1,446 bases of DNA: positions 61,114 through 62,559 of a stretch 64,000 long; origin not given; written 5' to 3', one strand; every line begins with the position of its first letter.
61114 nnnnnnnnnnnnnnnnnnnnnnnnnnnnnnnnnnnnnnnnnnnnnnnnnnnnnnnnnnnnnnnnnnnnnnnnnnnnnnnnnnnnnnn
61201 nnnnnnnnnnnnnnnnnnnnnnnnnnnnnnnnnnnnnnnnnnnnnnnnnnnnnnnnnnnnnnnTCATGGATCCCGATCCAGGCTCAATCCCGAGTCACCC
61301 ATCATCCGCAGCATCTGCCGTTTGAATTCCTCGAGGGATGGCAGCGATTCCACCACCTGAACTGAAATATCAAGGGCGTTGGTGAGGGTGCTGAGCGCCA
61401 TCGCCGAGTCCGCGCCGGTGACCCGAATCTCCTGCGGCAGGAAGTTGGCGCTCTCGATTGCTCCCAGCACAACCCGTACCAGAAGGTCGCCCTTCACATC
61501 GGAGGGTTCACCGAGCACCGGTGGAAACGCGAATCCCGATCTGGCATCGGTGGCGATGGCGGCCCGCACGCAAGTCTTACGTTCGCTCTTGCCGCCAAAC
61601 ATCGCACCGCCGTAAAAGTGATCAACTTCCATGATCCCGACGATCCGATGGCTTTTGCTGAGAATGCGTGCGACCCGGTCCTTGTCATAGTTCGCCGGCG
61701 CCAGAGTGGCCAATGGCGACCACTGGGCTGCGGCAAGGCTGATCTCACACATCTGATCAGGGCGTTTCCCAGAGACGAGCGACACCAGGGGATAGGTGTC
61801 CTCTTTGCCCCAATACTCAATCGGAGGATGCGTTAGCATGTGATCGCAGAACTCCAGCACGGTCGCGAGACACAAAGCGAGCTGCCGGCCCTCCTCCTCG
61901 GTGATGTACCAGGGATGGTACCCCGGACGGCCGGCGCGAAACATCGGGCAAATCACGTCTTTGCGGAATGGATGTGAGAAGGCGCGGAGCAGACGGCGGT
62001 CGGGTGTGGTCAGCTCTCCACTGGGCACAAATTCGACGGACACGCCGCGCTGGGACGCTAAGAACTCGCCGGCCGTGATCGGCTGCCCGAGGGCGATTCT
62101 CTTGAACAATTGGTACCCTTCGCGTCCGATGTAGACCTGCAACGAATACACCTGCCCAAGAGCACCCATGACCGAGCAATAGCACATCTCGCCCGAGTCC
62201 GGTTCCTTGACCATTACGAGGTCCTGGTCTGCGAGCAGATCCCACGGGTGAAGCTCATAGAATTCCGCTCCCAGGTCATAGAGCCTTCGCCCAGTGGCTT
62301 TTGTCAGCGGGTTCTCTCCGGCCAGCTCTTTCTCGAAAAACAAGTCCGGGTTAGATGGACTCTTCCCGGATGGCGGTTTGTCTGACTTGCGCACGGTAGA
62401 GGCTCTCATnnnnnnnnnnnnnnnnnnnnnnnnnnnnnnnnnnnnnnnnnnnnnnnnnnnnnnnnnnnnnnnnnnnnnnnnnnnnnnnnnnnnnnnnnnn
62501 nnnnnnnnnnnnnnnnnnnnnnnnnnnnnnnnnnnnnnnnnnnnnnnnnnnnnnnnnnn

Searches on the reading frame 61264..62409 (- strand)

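Call 74: search_protein_families(library=pfam, proteins=[window:61264-62409:-], max_evalue=0.0001)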
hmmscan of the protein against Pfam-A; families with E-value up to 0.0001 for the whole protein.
window:61264-62409:- (381 aa): 2 families
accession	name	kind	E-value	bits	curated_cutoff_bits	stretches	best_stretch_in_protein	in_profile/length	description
PF23988.1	DUF7309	-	1.7e-35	122.4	27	1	41-198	2-159/170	Domain of unknown function (DUF7309)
PF22007.2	DUF6930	-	4.7e-15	56.3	27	1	250-366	5-122/123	Domain of unknown function (DUF6930)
